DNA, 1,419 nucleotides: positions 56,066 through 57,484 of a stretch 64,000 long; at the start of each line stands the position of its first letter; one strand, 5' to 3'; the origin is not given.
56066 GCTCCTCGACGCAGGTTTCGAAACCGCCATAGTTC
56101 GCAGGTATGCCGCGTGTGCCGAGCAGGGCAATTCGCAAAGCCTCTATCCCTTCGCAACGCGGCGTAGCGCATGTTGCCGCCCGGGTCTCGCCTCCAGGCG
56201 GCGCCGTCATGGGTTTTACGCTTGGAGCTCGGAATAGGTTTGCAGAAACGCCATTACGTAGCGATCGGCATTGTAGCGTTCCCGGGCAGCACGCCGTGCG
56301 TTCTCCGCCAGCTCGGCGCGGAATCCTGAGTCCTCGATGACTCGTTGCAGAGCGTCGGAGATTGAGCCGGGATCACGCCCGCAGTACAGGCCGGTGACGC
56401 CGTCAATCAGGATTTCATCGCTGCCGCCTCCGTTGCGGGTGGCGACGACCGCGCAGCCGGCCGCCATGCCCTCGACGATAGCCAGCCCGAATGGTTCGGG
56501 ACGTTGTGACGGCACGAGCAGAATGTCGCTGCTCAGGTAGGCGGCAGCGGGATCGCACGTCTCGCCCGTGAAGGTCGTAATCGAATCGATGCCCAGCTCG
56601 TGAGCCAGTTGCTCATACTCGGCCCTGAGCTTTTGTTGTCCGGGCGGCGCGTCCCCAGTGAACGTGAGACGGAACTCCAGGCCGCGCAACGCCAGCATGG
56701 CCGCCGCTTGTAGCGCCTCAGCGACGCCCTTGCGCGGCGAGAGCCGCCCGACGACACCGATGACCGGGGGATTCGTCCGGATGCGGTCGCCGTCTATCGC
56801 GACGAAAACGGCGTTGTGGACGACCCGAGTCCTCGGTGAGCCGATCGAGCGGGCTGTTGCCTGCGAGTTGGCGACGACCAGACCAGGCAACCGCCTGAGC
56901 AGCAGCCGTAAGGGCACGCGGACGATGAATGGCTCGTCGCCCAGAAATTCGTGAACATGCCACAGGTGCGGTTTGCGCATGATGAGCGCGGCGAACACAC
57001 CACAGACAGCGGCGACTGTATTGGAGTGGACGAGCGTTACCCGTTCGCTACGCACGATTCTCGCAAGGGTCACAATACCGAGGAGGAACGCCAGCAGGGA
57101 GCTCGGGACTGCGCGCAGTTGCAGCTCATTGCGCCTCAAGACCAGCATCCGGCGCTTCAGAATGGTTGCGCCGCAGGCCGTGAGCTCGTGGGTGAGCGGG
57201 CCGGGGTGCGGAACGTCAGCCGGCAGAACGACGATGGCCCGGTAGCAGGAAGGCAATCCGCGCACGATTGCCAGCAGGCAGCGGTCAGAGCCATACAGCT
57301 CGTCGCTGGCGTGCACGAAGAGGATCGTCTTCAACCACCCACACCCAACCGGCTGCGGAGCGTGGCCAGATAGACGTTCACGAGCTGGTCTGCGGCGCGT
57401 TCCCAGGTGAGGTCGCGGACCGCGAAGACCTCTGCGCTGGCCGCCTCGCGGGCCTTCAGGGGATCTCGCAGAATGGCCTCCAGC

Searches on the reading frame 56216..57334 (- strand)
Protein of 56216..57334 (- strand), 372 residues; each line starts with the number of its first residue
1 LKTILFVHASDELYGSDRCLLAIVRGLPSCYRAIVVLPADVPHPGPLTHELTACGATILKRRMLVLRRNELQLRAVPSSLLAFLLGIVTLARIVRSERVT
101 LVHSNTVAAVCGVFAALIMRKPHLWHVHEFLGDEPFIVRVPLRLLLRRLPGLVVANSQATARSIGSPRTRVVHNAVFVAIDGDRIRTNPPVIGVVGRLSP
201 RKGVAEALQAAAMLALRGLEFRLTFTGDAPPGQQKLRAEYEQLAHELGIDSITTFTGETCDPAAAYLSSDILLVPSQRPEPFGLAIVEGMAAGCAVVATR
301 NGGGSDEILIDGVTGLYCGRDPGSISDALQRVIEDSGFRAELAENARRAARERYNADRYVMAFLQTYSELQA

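Call 80: find_encoding_contigs(protein=window:56216-57334:-, flank=10000, max_places=2)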
Protein window:56216-57334:- (372 aa): 1 contig read that carries it; 1 place shown.
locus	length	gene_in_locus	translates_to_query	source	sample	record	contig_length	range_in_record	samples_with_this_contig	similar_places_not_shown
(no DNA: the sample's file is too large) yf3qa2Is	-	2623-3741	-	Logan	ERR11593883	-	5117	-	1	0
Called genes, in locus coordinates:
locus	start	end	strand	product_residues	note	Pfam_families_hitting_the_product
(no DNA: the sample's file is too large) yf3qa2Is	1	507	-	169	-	?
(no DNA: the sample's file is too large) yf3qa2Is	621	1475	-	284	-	-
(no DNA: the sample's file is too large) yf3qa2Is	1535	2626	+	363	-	PF13439:Glyco_transf_4, PF20706:GT4-conflict, PF00534:Glycos_transf_1, PF13692:Glyco_trans_1_4, PF13524:Glyco_trans_1_2 (weak)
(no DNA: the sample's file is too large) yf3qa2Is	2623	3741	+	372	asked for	PF13439:Glyco_transf_4 (weak), PF20706:GT4-conflict (weak), PF00534:Glycos_transf_1, PF13692:Glyco_trans_1_4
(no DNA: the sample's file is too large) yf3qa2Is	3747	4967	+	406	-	PF13439:Glyco_transf_4, PF13579:Glyco_trans_4_4, PF09314:DUF1972, PF00534:Glycos_transf_1, PF13692:Glyco_trans_1_4, PF13524:Glyco_trans_1_2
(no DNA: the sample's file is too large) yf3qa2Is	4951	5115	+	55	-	?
